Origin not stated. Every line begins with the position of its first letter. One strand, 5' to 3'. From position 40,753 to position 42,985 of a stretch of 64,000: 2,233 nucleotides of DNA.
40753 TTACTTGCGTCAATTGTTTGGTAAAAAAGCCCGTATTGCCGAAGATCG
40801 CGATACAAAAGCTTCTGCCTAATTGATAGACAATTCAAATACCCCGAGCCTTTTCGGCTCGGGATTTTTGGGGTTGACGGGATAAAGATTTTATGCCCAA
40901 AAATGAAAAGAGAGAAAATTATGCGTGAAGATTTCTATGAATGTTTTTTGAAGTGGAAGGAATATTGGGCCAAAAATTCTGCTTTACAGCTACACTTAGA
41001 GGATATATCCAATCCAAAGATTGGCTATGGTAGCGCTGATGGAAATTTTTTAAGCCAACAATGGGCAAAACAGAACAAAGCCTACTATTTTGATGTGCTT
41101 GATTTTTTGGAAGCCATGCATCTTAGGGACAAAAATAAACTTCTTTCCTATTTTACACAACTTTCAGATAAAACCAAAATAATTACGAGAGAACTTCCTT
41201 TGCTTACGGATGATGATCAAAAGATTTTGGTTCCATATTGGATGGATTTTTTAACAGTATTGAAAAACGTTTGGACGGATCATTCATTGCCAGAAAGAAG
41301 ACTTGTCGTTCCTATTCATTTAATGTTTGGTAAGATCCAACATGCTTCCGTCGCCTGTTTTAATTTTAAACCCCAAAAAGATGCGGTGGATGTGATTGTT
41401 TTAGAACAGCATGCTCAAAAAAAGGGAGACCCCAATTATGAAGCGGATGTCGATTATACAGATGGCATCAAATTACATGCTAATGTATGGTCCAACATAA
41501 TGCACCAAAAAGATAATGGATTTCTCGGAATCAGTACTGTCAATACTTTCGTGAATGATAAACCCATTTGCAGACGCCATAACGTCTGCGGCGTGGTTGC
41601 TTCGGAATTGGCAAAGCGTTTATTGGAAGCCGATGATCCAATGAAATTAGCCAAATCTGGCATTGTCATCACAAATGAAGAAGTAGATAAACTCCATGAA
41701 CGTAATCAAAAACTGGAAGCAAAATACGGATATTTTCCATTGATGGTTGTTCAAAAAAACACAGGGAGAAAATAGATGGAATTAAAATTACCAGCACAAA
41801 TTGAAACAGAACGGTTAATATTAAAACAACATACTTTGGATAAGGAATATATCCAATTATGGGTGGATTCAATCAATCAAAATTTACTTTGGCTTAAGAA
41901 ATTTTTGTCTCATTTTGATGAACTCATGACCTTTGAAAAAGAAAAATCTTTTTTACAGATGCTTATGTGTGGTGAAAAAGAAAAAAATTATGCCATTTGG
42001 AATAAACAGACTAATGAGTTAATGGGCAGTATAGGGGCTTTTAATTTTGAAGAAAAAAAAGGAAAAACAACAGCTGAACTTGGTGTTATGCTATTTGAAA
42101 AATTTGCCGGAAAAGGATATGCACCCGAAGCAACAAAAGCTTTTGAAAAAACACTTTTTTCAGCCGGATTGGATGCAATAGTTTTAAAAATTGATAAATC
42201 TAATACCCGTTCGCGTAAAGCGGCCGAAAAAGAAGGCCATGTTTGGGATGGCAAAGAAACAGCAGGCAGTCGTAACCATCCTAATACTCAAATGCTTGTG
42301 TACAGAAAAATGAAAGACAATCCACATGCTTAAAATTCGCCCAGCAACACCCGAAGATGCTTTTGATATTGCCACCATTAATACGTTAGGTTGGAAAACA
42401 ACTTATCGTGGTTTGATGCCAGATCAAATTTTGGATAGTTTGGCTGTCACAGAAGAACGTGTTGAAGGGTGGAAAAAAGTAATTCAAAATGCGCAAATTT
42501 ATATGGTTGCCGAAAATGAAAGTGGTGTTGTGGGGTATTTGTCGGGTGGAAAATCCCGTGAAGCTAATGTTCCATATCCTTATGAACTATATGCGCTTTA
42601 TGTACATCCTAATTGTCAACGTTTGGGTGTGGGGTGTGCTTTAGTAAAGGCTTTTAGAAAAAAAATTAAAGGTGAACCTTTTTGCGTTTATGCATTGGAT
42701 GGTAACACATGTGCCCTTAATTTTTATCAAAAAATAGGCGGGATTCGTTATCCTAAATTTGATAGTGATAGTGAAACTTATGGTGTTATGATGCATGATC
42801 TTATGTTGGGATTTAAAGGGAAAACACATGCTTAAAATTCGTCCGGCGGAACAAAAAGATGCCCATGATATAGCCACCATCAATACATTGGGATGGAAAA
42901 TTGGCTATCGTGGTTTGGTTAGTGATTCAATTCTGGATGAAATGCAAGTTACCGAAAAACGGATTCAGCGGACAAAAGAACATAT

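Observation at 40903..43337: YopJ-family-like effector gene fused into an operon with three tandem GNAT acetyltransferases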

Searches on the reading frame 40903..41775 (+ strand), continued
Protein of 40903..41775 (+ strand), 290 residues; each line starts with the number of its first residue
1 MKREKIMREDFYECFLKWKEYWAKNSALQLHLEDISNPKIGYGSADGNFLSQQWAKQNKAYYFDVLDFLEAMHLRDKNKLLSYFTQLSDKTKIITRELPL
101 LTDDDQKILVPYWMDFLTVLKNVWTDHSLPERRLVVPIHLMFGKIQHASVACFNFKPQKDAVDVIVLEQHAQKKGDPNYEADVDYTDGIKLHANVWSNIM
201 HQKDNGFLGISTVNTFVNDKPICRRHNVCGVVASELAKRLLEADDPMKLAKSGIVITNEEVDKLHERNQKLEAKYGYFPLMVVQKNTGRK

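Call 100: search_protein_families(library=ncbifam, proteins=[L015:4271-4792:+, L015:4797-6071:+, L015:6068-6565:+, L015:6565-7497:+, L018:4799-5719:+, L021:2096-2992:+, L021:3003-3914:+, L002:8404-9327:+, L005:2802-3704:+], max_evalue=0.01)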
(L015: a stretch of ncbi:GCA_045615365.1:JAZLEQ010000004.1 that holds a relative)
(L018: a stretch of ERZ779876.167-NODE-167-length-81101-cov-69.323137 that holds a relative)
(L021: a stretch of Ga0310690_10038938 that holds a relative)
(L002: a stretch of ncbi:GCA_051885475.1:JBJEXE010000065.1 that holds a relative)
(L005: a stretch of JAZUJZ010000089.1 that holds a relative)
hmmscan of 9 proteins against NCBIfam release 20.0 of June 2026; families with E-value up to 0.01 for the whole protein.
L015:4271-4792:+ (173 aa): 0 families

L015:4797-6071:+ (424 aa): 0 families

L015:6068-6565:+ (165 aa): 1 family
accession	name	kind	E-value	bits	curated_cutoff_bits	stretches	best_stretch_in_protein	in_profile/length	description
NF001376.0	PRK00278.2-3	equivalog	0.0055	16.2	284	1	53-83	76-106/255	indole-3-glycerol phosphate synthase TrpC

L015:6565-7497:+ (310 aa): 9 families
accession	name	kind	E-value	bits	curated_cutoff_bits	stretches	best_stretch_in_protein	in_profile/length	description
NF000076.3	APH_2pp_Ie_IVa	exception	1e-07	31.6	600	1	38-247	31-239/301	APH(2'')-Ie/IVa family aminoglycoside O-phosphotransferase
NF000015.3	APH_2pp_IIa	exception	1.8e-07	30.5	625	1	29-242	18-227/299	aminoglycoside O-phosphotransferase APH(2'')-IIa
NF033692.1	APH_2pp_I_a_f_h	exception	4.7e-07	29.6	475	1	89-264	66-248/290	APH(2'')-Ia/If/Ih family aminoglycoside O-phosphotransferase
NF000508.1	APH_2pp_Ia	exception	6.1e-06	26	600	1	110-264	74-236/277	aminoglycoside O-phosphotransferase APH(2'')-Ia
NF033068.1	APH_3p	equivalog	0.00014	21.5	205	1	194-237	171-211/255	APH(3') family aminoglycoside O-phosphotransferase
NF000132.2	APH_2pp_Ig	exception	0.00014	21.3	620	1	108-239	91-231/306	aminoglycoside O-phosphotransferase APH(2'')-Ig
NF033059.2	APH_3p_I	exception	0.00031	20.2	400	0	196-237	186-224/267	APH(3')-I family aminoglycoside O-phosphotransferase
NF051474.1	APH_3p_Ia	exception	0.0034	16.5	625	1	137-239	124-230/271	aminoglycoside O-phosphotransferase APH(3')-Ia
NF004799.0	PRK06148.1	subfamily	0.009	14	1128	0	194-237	199-242/1015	hypothetical protein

L018:4799-5719:+ (306 aa): 7 families
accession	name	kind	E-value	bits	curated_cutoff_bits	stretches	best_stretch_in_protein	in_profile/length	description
NF033692.1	APH_2pp_I_a_f_h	exception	2.7e-09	36.9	475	1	38-239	22-218/290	APH(2'')-Ia/If/Ih family aminoglycoside O-phosphotransferase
NF041446.1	APH_2pp_Ii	exception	2.1e-08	34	625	1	38-239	24-220/297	aminoglycoside O-phosphotransferase APH(2'')-Ii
NF000015.3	APH_2pp_IIa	exception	4.6e-08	32.4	625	1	35-244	24-229/299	aminoglycoside O-phosphotransferase APH(2'')-IIa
NF000076.3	APH_2pp_Ie_IVa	exception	8.5e-08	31.9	600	1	39-240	32-232/301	APH(2'')-Ie/IVa family aminoglycoside O-phosphotransferase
NF000498.2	APH_2pp_If_Ih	exception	1.6e-07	31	600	1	114-239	92-220/297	APH(2'')-If/Ih family aminoglycoside O-phosphotransferase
NF000508.1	APH_2pp_Ia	exception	8.6e-07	28.8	600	1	38-239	10-206/277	aminoglycoside O-phosphotransferase APH(2'')-Ia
NF000132.2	APH_2pp_Ig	exception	6.8e-05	22.3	620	1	34-240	30-232/306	aminoglycoside O-phosphotransferase APH(2'')-Ig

L021:2096-2992:+ (298 aa): 13 families
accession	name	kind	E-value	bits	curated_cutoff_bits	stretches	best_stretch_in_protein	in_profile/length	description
NF000498.2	APH_2pp_If_Ih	exception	3.1e-14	53.1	600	1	27-264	15-252/297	APH(2'')-If/Ih family aminoglycoside O-phosphotransferase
NF033692.1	APH_2pp_I_a_f_h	exception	3.7e-14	52.9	475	1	16-244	2-230/290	APH(2'')-Ia/If/Ih family aminoglycoside O-phosphotransferase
NF041446.1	APH_2pp_Ii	exception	1e-12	48.2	625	1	15-240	3-223/297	aminoglycoside O-phosphotransferase APH(2'')-Ii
NF000508.1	APH_2pp_Ia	exception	1.3e-11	44.6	600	1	30-241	4-210/277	aminoglycoside O-phosphotransferase APH(2'')-Ia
NF000076.3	APH_2pp_Ie_IVa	exception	1.7e-07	30.9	600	1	34-250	29-244/301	APH(2'')-Ie/IVa family aminoglycoside O-phosphotransferase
NF000132.2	APH_2pp_Ig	exception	1.9e-05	24.2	620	1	121-240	108-234/306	aminoglycoside O-phosphotransferase APH(2'')-Ig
NF004799.0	PRK06148.1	subfamily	6.5e-05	21.1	1128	1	192-232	199-239/1015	hypothetical protein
NF033068.1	APH_3p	equivalog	0.00016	21.3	205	1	162-236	143-212/255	APH(3') family aminoglycoside O-phosphotransferase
NF003558.0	PRK05231.1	equivalog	0.00069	18.7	271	1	152-227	139-215/322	homoserine kinase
NF033059.2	APH_3p_I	exception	0.0012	18.3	400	1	174-237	166-226/267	APH(3')-I family aminoglycoside O-phosphotransferase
NF032897.1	APH_3p_V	exception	0.0019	17.6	450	1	184-249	165-227/264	APH(3')-V family aminoglycoside O-phosphotransferase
NF000015.3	APH_2pp_IIa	exception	0.0021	17.2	625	0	196-240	186-227/299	aminoglycoside O-phosphotransferase APH(2'')-IIa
NF033066.0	APH_3p_VIIIa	exception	0.0036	16.7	520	1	183-235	164-216/267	aminoglycoside O-phosphotransferase APH(3')-VIIIa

L021:3003-3914:+ (303 aa): 25 families
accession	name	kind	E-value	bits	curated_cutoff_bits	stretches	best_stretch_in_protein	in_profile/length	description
NF033068.1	APH_3p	equivalog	1.7e-09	37.5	205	1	86-218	80-212/255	APH(3') family aminoglycoside O-phosphotransferase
NF038056.1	macrolide_MphM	exception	6.2e-09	35.9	610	1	27-236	38-246/298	macrolide 2'-phosphotransferase MphM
NF033059.2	APH_3p_I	exception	2.2e-08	33.8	400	1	87-219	92-226/267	APH(3')-I family aminoglycoside O-phosphotransferase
NF000498.2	APH_2pp_If_Ih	exception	5.9e-08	32.5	600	1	81-262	88-264/297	APH(2'')-If/Ih family aminoglycoside O-phosphotransferase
NF033692.1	APH_2pp_I_a_f_h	exception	8.8e-08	32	475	1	81-262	86-262/290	APH(2'')-Ia/If/Ih family aminoglycoside O-phosphotransferase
NF000015.3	APH_2pp_IIa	exception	1.5e-07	30.8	625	1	19-236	25-238/299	aminoglycoside O-phosphotransferase APH(2'')-IIa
NF033065.0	APH_3p_IVa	exception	5.2e-07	29.4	530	1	78-221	80-221/262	aminoglycoside O-phosphotransferase APH(3')-IVa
NF041446.1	APH_2pp_Ii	exception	1.1e-06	28.5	625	1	22-262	25-264/297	aminoglycoside O-phosphotransferase APH(2'')-Ii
NF012158.1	macrolide_MphE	exception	5.2e-06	25.9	640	1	31-240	42-249/294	Mph(E) family macrolide 2'-phosphotransferase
NF033064.0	APH_3p_IIIa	exception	5.7e-06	26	530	1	166-219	169-222/264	aminoglycoside O-phosphotransferase APH(3')-IIIa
NF051474.1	APH_3p_Ia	exception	7e-06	25.3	625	1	103-235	114-246/271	aminoglycoside O-phosphotransferase APH(3')-Ia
NF000242.2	macrolide_MphB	exception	9.5e-06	25.1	615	1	31-242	45-257/299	Mph(B) family macrolide 2'-phosphotransferase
NF000132.2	APH_2pp_Ig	exception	9.9e-06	25.1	620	1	30-223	44-235/306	aminoglycoside O-phosphotransferase APH(2'')-Ig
NF038057.1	macrolide_MphL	exception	1.4e-05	24.5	612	1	31-239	43-251/298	macrolide 2'-phosphotransferase MphL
NF000508.1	APH_2pp_Ia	exception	2e-05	24.3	600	1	94-262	82-250/277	aminoglycoside O-phosphotransferase APH(2'')-Ia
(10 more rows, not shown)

L002:8404-9327:+ (307 aa): 0 families

L005:2802-3704:+ (300 aa): 6 families
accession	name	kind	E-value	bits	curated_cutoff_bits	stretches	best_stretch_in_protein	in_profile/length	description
NF033692.1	APH_2pp_I_a_f_h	exception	4.9e-07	29.5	475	1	36-228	22-217/290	APH(2'')-Ia/If/Ih family aminoglycoside O-phosphotransferase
NF000498.2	APH_2pp_If_Ih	exception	1.5e-06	27.8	600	1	36-228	24-219/297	APH(2'')-If/Ih family aminoglycoside O-phosphotransferase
NF041446.1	APH_2pp_Ii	exception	0.00022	20.8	625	1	36-228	24-219/297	aminoglycoside O-phosphotransferase APH(2'')-Ii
NF000015.3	APH_2pp_IIa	exception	0.00026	20.1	625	1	36-228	27-223/299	aminoglycoside O-phosphotransferase APH(2'')-IIa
NF000076.3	APH_2pp_Ie_IVa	exception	0.00045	19.6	600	1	38-226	33-228/301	APH(2'')-Ie/IVa family aminoglycoside O-phosphotransferase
NF038057.1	macrolide_MphL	exception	0.0057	15.9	612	0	193-232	194-233/298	macrolide 2'-phosphotransferase MphL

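Call 101: search_solved_structures(query=L015:4271-4792:+, max_evalue=1)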
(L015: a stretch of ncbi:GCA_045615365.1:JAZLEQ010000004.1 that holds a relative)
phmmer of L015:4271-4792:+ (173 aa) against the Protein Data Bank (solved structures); distinct sequences matched with E-value up to 1: 2.
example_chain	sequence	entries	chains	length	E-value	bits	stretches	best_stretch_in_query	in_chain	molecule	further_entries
8zn6_F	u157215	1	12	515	0.15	15.1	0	76-106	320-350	KaiC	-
4urj_A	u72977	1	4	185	0.22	14.6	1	75-151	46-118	PROTEIN FAM83A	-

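Call 102: search_solved_structures(query=L015:4797-6071:+, max_evalue=1)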
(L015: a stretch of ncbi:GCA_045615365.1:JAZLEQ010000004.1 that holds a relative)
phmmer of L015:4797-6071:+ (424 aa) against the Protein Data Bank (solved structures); distinct sequences matched with E-value up to 1: 1.
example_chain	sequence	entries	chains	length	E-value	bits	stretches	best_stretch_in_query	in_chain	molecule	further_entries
7byf_F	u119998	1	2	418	0.081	15.1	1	138-218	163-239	10 protein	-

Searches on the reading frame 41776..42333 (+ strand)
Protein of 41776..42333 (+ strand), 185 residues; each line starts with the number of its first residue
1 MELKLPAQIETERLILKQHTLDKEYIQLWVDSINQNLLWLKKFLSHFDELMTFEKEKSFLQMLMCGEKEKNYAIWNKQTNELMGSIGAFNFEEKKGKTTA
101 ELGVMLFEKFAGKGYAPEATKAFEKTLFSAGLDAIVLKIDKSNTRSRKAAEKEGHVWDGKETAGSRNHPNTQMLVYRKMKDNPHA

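Call 3: search_protein_families(library=pfam, proteins=[window:41776-42333:+], max_evalue=1)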
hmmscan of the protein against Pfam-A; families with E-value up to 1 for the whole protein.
window:41776-42333:+ (185 aa): 2 families
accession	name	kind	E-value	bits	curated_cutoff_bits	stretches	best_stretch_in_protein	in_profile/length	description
PF13302.13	Acetyltransf_3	-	3.7e-15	57.3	25.4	1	51-154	32-136/138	Acetyltransferase (GNAT) domain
PF00583.31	Acetyltransf_1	-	1.1e-08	35.8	20.7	1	64-152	26-113/116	Acetyltransferase (GNAT) family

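Call 4: search_protein_families(library=ncbifam, proteins=[window:41776-42333:+], max_evalue=1)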
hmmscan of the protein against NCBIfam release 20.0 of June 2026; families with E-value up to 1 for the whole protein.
window:41776-42333:+ (185 aa): 5 families
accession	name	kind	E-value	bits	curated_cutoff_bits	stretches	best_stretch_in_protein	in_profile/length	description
NF040702.1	ileS_w_GNAT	exception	6.8e-07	27.3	1999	1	3-177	276-434/1100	isoleucine--tRNA ligase, N-acetyltransferase domain-containing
NF007539.0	PRK10151.1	equivalog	4.4e-06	26.4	184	1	16-160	11-155/179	50S ribosomal protein L7/L12-serine acetyltransferase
NF040503.1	resist_ArsN1a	equivalog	0.0024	17.6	170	1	56-155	33-133/159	arsinothricin resistance N-acetyltransferase ArsN1 family A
NF000100.2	AAC_2p_IIa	exception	0.066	12.5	510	1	83-154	157-227/238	kasugamycin N-acetyltransferase AAC(2')-IIa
NF033151.0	AAC_6p_A10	exception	0.08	12.9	400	1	56-155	54-152/178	AAC(6')-I family aminoglycoside 6'-N-acetyltransferase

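Call 72: search_solved_structures(query=window:41776-42330:+, max_evalue=0.001)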
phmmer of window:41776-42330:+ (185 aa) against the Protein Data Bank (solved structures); distinct sequences matched with E-value up to 0.001: 1.
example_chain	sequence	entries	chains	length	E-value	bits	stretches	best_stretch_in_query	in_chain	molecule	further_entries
3fbu_A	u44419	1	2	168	0.00036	23.7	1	50-156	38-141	Acetyltransferase, GNAT family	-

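Call 99: search_protein_families(library=padloc, proteins=[window:41776-42330:+], max_evalue=0.01)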
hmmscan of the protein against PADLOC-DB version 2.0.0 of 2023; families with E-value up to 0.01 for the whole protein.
window:41776-42330:+ (185 aa): 0 families

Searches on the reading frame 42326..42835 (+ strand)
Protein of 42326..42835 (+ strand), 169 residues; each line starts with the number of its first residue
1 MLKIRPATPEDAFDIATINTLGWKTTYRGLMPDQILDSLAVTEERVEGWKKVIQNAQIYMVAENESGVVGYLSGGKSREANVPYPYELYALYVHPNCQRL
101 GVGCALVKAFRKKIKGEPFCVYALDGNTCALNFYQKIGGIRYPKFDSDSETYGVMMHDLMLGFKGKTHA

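Call 3: search_protein_families(library=pfam, proteins=[window:42326-42835:+], max_evalue=1)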
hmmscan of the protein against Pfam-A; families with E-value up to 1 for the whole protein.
window:42326-42835:+ (169 aa): 6 families
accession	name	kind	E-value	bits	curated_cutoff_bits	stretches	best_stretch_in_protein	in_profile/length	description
PF13508.13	Acetyltransf_7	-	5.3e-11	43.2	27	1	57-138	3-81/84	Acetyltransferase (GNAT) domain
PF00583.31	Acetyltransf_1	-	1.5e-09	38.6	20.7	1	48-138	26-115/116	Acetyltransferase (GNAT) family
PF08445.16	FR47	-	6.6e-08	32.9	22.1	1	87-142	23-80/86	FR47-like protein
PF13673.13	Acetyltransf_10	-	9.7e-07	29.3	23.6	1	47-138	20-106/128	Acetyltransferase (GNAT) domain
PF05301.17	Acetyltransf_16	-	0.014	15.6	27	1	85-118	101-134/173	GNAT acetyltransferase, Mec-17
PF21567.2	Gp22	-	0.18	12.4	27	1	84-123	53-88/117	Gp22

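Call 4: search_protein_families(library=ncbifam, proteins=[window:42326-42835:+], max_evalue=1)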
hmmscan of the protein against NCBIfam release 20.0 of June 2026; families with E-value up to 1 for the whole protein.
window:42326-42835:+ (169 aa): 13 families
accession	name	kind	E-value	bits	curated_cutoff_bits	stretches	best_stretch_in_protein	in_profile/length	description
TIGR01575.1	rimI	equivalog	7.9e-08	32.5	86.4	1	51-138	26-111/132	ribosomal protein S18-alanine N-acetyltransferase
NF040503.1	resist_ArsN1a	equivalog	0.00012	21.9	170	1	4-119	1-110/159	arsinothricin resistance N-acetyltransferase ArsN1 family A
NF002959.0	PRK03624.1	equivalog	0.00039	20.2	124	1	50-138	42-128/147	GNAT family acetyltransferase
NF040504.1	resist_ArsN1b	equivalog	0.00051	19.9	210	1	4-119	1-110/159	arsinothricin resistance N-acetyltransferase ArsN1 family B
TIGR03448.1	mycothiol_MshD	equivalog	0.0022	17.4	163.1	1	40-114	29-100/294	mycothiol synthase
NF007853.0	PRK10562.1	equivalog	0.0044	17.3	125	1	88-138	71-119/146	N-acetyltransferase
TIGR03103.1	trio_acet_GNAT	equivalog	0.0059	15.2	569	1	50-143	116-216/547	N-acetylglutaminylglutamine synthetase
NF007807.0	PRK10514.1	equivalog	0.0067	16.3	134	1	88-144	73-127/147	acetyltransferase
NF000158.2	AAC_6p_Il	exception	0.014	15.3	270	1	89-125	86-122/152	aminoglycoside N-acetyltransferase AAC(6')-Il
NF007338.0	PRK09831.1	equivalog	0.025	14.7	146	1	25-114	28-104/150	GNAT family N-acetyltransferase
NF005840.0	PRK07757.1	equivalog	0.033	14.1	154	1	50-137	35-116/153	N-acetyltransferase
NF033083.0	AAC_3_I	equivalog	0.052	13.7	200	1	54-138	45-133/145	AAC(3)-I family aminoglycoside N-acetyltransferase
NF041158.1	Spm_actase_Thplmales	equivalog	0.078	13.3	225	1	2-109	2-109/115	spermidine N(1)-acetyltransferase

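Call 99: search_protein_families(library=padloc, proteins=[window:42326-42832:+], max_evalue=0.01)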
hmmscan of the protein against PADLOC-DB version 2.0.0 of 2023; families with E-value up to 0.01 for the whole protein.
window:42326-42832:+ (169 aa): 0 families
